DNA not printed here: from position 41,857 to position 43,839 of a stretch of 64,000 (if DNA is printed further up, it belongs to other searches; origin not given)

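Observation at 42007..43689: Circularly permuted family-5 ABC solute-binding protein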

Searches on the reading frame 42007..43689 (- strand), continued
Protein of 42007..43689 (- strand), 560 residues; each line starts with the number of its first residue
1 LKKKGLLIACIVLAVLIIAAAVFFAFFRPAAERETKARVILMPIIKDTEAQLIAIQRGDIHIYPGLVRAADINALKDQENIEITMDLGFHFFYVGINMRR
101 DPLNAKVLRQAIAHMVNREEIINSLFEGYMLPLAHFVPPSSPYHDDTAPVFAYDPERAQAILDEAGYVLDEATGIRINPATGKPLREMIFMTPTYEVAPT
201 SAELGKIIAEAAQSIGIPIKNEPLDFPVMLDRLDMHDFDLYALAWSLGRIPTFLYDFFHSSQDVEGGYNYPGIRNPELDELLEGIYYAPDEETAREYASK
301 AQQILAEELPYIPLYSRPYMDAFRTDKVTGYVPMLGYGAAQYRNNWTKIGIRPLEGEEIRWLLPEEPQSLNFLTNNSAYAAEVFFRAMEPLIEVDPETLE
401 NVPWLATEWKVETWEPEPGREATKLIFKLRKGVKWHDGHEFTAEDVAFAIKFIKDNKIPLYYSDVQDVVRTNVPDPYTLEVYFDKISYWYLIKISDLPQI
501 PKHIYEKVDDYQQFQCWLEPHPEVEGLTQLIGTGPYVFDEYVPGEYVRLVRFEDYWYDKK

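Call 15: search_protein_families(library=ncbifam, proteins=[window:42007-43689:-], max_evalue=0.001)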
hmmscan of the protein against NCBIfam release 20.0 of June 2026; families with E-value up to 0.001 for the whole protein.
window:42007-43689:- (560 aa): 11 families
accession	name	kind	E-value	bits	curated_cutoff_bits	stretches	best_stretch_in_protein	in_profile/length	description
NF045467.1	Opp4A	equivalog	3.8e-48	164.1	650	2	47-330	248-540/556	oligopeptide ABC transporter substrate-binding protein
TIGR02294.1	nickel_nikA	equivalog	4.5e-32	111.2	393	2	37-314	194-470/501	nickel ABC transporter substrate-binding protein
NF011689.0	PRK15109.1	equivalog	6.5e-28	97.7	560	2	59-332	268-524/547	ABC transporter substrate-binding protein SapA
TIGR04028.1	SBP_KPN_01854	hypoth_equivalog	8.3e-28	97.2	468.5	2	99-325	263-488/509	TIGR04028 family ABC transporter substrate-binding protein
NF045468.1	Opp5A_nikA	equivalog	4.1e-26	91.5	600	2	46-312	199-454/488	nickel ABC transporter substrate-binding protein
NF047575.1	opine_bind_CntA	exception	2.1e-20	72.8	800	2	98-314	291-502/535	staphylopine-dependent metal ABC transporter substrate-binding lipoprotein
NF043070.1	DppA_dipep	equivalog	5.5e-20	71.4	1005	1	37-168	239-369/535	dipeptide ABC transporter periplasmic-binding protein DppA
NF011942.0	PRK15413.1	equivalog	1.3e-19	70.2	594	2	72-168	249-344/512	glutathione ABC transporter substrate-binding protein GsiB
NF011684.0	PRK15104.1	equivalog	3.2e-09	36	947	1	75-316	282-510/543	oligopeptide ABC transporter substrate-binding protein OppA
NF007287.0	PRK09755.1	equivalog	1.5e-05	24.1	1098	0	380-457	56-125/535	ABC transporter substrate-binding protein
NF010149.0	PRK13626.1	equivalog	0.00019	20.3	476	1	426-499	181-248/552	HTH-type transcriptional regulator SgrR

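Call 19: find_encoding_contigs(protein=P0014, flank=8000, max_places=2)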
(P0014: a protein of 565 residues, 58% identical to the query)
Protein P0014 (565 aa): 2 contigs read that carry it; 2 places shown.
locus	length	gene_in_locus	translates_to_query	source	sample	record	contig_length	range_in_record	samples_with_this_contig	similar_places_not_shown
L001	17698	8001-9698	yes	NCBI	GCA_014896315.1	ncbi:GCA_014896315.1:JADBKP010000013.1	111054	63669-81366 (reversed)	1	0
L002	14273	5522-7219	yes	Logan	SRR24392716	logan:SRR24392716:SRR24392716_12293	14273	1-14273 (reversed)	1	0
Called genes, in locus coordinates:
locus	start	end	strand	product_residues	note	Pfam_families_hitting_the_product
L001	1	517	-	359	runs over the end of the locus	PF00586:AIRS, PF02769:AIRS_C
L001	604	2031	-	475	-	PF00224:PK, PF03328:HpcH_HpaI (faint), PF02887:PK_C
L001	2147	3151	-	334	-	PF03255:ACCA, PF01039:Carboxyl_trans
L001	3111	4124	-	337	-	PF17848:Zn_ribbon_ACC, PF01039:Carboxyl_trans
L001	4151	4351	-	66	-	PF09413:DUF2007 (weak)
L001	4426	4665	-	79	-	PF02081:TrpBP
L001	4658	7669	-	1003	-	PF02811:PHP, PF07733:DNA_pol3_alpha, PF17657:DNA_pol3_finger, PF14579:HHH_6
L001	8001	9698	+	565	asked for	PF00496:SBP_bac_5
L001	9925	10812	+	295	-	PF19300:BPD_transp_1_N, PF00528:BPD_transp_1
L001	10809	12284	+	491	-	PF12911:OppC_N, PF00528:BPD_transp_1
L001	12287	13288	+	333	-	PF00005:ABC_tran, PF08352:oligo_HPY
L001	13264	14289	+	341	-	PF00005:ABC_tran, PF08352:oligo_HPY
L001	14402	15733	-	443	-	PF00275:EPSP_synthase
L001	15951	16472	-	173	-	PF16760:CBM53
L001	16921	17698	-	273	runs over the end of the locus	PF01048:PNP_UDP_1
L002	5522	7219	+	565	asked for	PF00496:SBP_bac_5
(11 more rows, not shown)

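Call 20: find_encoding_contigs(protein=P0097, flank=8000, max_places=2)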
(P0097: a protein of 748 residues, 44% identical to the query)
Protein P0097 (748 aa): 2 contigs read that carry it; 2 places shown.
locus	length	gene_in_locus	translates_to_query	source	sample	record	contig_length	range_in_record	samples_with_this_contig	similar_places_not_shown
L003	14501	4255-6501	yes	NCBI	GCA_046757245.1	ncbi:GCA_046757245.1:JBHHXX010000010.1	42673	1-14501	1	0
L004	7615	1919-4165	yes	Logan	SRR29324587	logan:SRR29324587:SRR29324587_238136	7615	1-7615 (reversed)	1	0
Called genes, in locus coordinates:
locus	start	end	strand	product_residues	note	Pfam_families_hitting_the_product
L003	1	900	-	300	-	?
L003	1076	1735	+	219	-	PF04289:DUF447_N, PF20766:DUF447_C (faint)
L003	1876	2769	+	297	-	PF01996:F420_ligase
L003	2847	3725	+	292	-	PF14397:ATPgrasp_ST (faint), PF02655:ATP-grasp_3 (weak), PF08443:RimK, PF02222:ATP-grasp (weak), PF02955:GSH-S_ATP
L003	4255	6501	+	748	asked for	PF00496:SBP_bac_5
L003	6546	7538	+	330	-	PF19300:BPD_transp_1_N, PF00528:BPD_transp_1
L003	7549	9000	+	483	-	PF12911:OppC_N, PF00528:BPD_transp_1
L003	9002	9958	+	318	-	PF00005:ABC_tran, PF08352:oligo_HPY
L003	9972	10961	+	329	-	PF00005:ABC_tran, PF08352:oligo_HPY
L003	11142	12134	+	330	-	PF00296:Bac_luciferase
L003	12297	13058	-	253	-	PF13489:Methyltransf_23, PF13847:Methyltransf_31, PF08241:Methyltransf_11, PF08242:Methyltransf_12, PF13649:Methyltransf_25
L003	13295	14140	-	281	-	PF01993:MTD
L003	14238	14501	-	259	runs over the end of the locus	PF00142:Fer4_NifH (faint), PF01656:CbiA, PF02374:ArsA_ATPase, PF06564:CBP_BcsQ (weak), PF10609:ParA, PF13614:AAA_31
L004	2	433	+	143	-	?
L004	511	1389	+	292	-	PF14397:ATPgrasp_ST (faint), PF02655:ATP-grasp_3 (weak), PF08443:RimK, PF02222:ATP-grasp (weak), PF02955:GSH-S_ATP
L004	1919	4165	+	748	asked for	PF00496:SBP_bac_5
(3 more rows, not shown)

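Call 22: find_encoding_contigs(protein=P0108, flank=7000, max_places=2)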
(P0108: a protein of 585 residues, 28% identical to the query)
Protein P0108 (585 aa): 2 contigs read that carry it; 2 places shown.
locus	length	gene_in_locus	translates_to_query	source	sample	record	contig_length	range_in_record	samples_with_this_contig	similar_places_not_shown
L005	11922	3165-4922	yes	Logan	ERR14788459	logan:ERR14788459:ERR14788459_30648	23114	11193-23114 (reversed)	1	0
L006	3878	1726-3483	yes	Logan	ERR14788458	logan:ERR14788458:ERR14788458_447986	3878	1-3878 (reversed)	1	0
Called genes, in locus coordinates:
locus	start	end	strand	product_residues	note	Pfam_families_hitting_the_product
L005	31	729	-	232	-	-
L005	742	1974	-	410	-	PF04055:Radical_SAM (weak)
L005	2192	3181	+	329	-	PF02951:GSH-S_N, PF02955:GSH-S_ATP, PF08443:RimK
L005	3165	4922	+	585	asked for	PF00496:SBP_bac_5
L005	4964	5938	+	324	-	PF19300:BPD_transp_1_N, PF00528:BPD_transp_1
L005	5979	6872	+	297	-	PF00528:BPD_transp_1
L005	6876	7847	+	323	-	PF00005:ABC_tran, PF08352:oligo_HPY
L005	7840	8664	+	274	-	PF00005:ABC_tran, PF08352:oligo_HPY (weak)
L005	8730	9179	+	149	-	PF07238:PilZ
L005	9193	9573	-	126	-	-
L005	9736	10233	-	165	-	PF07963:N_methyl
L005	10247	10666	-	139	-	PF07963:N_methyl (weak)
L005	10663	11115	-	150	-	PF07963:N_methyl (weak)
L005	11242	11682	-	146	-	PF07963:N_methyl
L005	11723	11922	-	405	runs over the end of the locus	PF28597:T2SSF_N, PF00482:T2SSF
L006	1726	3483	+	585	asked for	PF00496:SBP_bac_5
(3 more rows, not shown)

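Call 23: find_encoding_contigs(protein=P0111, flank=7000, max_places=2)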
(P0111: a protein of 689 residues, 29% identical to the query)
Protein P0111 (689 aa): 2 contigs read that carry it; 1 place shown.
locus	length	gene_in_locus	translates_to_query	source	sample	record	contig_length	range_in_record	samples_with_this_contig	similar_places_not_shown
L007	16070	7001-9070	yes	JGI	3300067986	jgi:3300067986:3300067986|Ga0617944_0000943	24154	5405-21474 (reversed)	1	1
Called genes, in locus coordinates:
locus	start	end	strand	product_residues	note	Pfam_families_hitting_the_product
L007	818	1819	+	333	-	PF00005:ABC_tran, PF13304:AAA_21 (weak), PF08352:oligo_HPY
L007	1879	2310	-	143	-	-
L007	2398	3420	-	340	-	PF00005:ABC_tran, PF08352:oligo_HPY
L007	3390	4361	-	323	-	PF00005:ABC_tran, PF08352:oligo_HPY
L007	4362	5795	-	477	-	PF12911:OppC_N, PF00528:BPD_transp_1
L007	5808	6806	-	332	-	PF19300:BPD_transp_1_N, PF00528:BPD_transp_1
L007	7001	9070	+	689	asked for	PF00496:SBP_bac_5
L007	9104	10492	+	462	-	-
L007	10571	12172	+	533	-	PF13088:BNR_2 (weak), PF00404:Dockerin_1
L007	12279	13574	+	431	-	PF00963:Cohesin, PF00801:PKD, PF18911:PKD_4, PF07705:CARDB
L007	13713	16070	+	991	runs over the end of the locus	PF00963:Cohesin, PF22352:K319L-like_PKD (faint), PF00801:PKD (weak), PF18911:PKD_4, PF07705:CARDB (weak), PF00801:PKD, PF18911:PKD_4, PF07705:CARDB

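Call 25: find_related_loci(query=A1, collection=genome_contigs, flank=7000)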
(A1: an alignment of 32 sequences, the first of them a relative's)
Query A1 (560 aa) in genome_contigs; peptide patterns used: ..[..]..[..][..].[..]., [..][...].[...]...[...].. (x = any residue, [..] = any of these).
600 stretches matched a pattern (row limit reached: there are more); 591 encode a relative of the query (tblastn E <= 1e-3); the best 80 are kept; 80 distinct loci.
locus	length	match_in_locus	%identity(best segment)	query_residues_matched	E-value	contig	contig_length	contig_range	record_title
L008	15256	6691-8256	50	40-556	9e-180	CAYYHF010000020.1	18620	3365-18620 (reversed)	MAG TPA_asm: uncultured Clostridia bacterium isolate binchicken_co139_230 genome assembly, contig: NODE_5768_length_1862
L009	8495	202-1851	32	40-556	1e-45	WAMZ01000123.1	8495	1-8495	MAG: Candidatus Geothermarchaeota archaeon isolate S140_75_esom k151_58186, whole genome shotgun sequence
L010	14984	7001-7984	30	40-328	2e-42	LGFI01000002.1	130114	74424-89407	MAG: Acetothermia bacterium 64_32 S_OP1_64_33_33, whole genome shotgun sequence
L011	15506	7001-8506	29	37-546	8e-56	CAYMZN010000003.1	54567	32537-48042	MAG TPA_asm: uncultured Candidatus Bathyarchaeia archaeon isolate SRP231805_co3_314 genome assembly, contig: NODE_152_le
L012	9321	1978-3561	27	40-549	1e-38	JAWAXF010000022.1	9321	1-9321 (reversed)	MAG: Candidatus Bathyarchaeia archaeon isolate ZZQ_201803_bins_101 ZZQ_201803_bins_101_scaffold_22, whole genome shotgun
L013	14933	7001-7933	27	40-329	6e-37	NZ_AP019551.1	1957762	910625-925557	Athalassotoga saccharophila strain NAS-01 chromosome, complete genome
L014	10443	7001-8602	25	46-555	3e-34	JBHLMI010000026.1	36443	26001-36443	MAG: Promethearchaeota archaeon isolate DZ2M.271 DZ2M.271@2997, whole genome shotgun sequence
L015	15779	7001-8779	28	2-555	2e-45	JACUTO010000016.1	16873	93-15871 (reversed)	MAG: Candidatus Bathyarchaeota archaeon isolate Kmv02 NODE_1664_length_16873_cov_23.271971, whole genome shotgun sequenc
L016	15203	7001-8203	30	44-556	9e-30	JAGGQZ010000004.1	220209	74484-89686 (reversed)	Chryseobacterium sp. ISL-80 ISL80_5, whole genome shotgun sequence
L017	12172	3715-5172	30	41-556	3e-29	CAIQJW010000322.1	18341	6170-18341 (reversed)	MAG: uncultured delta proteobacterium isolate Ja1-D5_bin-237 genome assembly, contig: bin-237:322/332, whole genome shot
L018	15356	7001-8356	33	91-556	4e-27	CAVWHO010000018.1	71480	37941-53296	MAG: Nitrospirota bacterium isolate MFD01299.bin.1.129 genome assembly, contig: contig_7969, whole genome shotgun sequen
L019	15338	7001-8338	28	40-556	2e-26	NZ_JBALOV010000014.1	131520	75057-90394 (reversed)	Bacillus sp. JJ1533 JJ-1533_contig_15, whole genome shotgun sequence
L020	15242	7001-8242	28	38-556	4e-26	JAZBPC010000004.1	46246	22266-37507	MAG: Desulfuromusa sp. isolate bin.403 k117_100013, whole genome shotgun sequence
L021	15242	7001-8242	29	78-556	6e-26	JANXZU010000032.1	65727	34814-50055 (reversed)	MAG: Syntrophaceae bacterium isolate GL140_4_metabat_43 GL140_4_k141_2429471, whole genome shotgun sequence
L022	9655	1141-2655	27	40-556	2e-25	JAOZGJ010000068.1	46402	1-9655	MAG: Thermoproteota archaeon isolate INS_M22_B125 k127_233661, whole genome shotgun sequence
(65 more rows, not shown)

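Call 27: predict_structure(alignment_id=A1)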
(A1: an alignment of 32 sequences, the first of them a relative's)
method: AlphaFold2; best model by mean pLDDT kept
length: 560 residues; sequences in the alignment: 32
mean_pLDDT: 91.7   pTM: 0.84
mean pLDDT of the five models: 91.7, 91.2, 91.1, 90.8, 88.8
residues with pLDDT >= 90: 454; 70-90: 80; 50-70: 17; < 50: 9
segments of 3 or more residues with pLDDT < 50: 26-33
pLDDT, mean of each block of 10 residues (from residue 1): 74 82 45 70 95 97 93 95 92 95 96 95 91 89 92 96 97 95 96 81 92 97 92 94 87 93 90 97 94 95 97 92 96 92 90 93 93 90 93 91 95 94 97 95 98 94 94 98 95 94 95 95 95 95 96 77
secondary structure, 60 per line:
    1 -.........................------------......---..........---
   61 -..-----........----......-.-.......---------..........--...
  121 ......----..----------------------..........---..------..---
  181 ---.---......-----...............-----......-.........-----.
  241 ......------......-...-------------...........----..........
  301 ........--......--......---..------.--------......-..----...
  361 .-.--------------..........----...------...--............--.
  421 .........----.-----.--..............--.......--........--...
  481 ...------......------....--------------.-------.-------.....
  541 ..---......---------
elements in order: H2-26 E39-44 H48-57 H69-76 E81-86 E90-96 H106-115 H118-126 H155-164 E188-193 H199-213 E219-224 H226-234 E240-246 H253-258 H276-286 H291-308 E311-316 E319-324 H345-350 E358-361 H378-387 E392-394 E401-403 E406-417 E420-429 H443-456 H459-465 E468-475 E478-483 H490-495 H502-505 E536-542 E546-551

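Call 31: fold_search(model_id=the predicted structure, library=pdb)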
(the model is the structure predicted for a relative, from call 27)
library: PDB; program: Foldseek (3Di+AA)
matches with E <= 10: 675; with E <= 0.001: 172
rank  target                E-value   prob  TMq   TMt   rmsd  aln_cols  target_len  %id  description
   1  1xoc_A                9.7e-24  1.00  0.45  0.50   3.2       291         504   26  The structure of the oligopeptide-binding protein, AppA, from Bacillus subtilis in complex with a nonapeptide. (released 2005-01-25)
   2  4oer_A                1.5e-21  1.00  0.45  0.50   3.5       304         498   20  Crystal structure of NikA from Brucella suis, unliganded form (released 2014-10-01)
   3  5f1q_A                3.0e-21  1.00  0.44  0.48   3.3       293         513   20  Crystal Structure of Periplasmic Dipeptide Transport Protein from Yersinia pestis (released 2015-12-23)
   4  2noo                  5.4e-21  1.00  0.46  0.52   2.8       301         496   19  Crystal Structure of Mutant NikA (released 2007-01-23)
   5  5u4o                  5.7e-21  1.00  0.45  0.53   2.0       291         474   18  A 2.05A X-Ray Structureof A Bacterial Extracellular Solute-binding Protein, family 5 for Bacillus anthracis str. Ames (released 2017-03-08)
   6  3qim_A                7.2e-21  1.00  0.45  0.50   3.0       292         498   20  Histidine 416 of the periplamsic binding protein NikA is essential for nickel uptake in Escherichia coli (released 2011-03-02)
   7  4oeu_A                8.1e-21  1.00  0.45  0.51   3.1       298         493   20  Crystal structure of NikZ from Campylobacter jejuni in complex with Ni(L-His) (released 2014-10-01)
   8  1zlq_A                8.6e-21  1.00  0.45  0.51   3.0       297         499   20  Crystallographic and spectroscopic evidence for high affinity binding of Fe EDTA (H2O)- to the periplasmic nickel tran (released 2005-08-02)
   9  3mvx_A                9.1e-21  1.00  0.45  0.50   2.9       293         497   20  X-ray structure of the reduced NikA/1 hybrid, NikA/1-Red (released 2011-02-09)
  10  5f1q_B                1.1e-20  1.00  0.44  0.48   3.5       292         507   20  Crystal Structure of Periplasmic Dipeptide Transport Protein from Yersinia pestis (released 2015-12-23)
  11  3dp8_A                1.4e-20  1.00  0.46  0.51   2.9       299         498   20  Structural characterization of a putative endogenous metal chelator in the periplasmic nickel transporter NikA (nickel (released 2008-09-16)
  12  4oet_A                1.5e-20  1.00  0.47  0.53   2.9       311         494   20  Crystal structure of NikZ from Campylobacter jejuni, unliganded form (released 2014-10-01)
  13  1zlq_B                1.5e-20  1.00  0.45  0.51   2.9       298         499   20  Crystallographic and spectroscopic evidence for high affinity binding of Fe EDTA (H2O)- to the periplasmic nickel tran (released 2005-08-02)
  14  1uiv_A                1.6e-20  1.00  0.46  0.51   3.0       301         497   20  Crystal structures of the liganded and unliganded nickel binding protein NikA from Escherichia coli (Nickel liganded f (released 2004-02-03)
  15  5on9_B                2.1e-20  1.00  0.46  0.51   3.1       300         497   20  Crystal structure of NikA in complex with reduced Fe-L1 (N-(2-hydroxybenzyl)-N'-(2-thiomethylbenzyl)-N,N'-ethylenediam (released 2017-12-13)
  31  4pft_A                1.3e-19  1.00  0.45  0.47   4.2       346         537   22  Crystal structure of mannobiose bound oligopeptide ABC transporter, periplasmic oligopeptide-binding protein (TM1223)  (released 2014-09-17)
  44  4pft_B                6.4e-19  1.00  0.44  0.46   4.2       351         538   21  Crystal structure of mannobiose bound oligopeptide ABC transporter, periplasmic oligopeptide-binding protein (TM1223)  (released 2014-09-17)
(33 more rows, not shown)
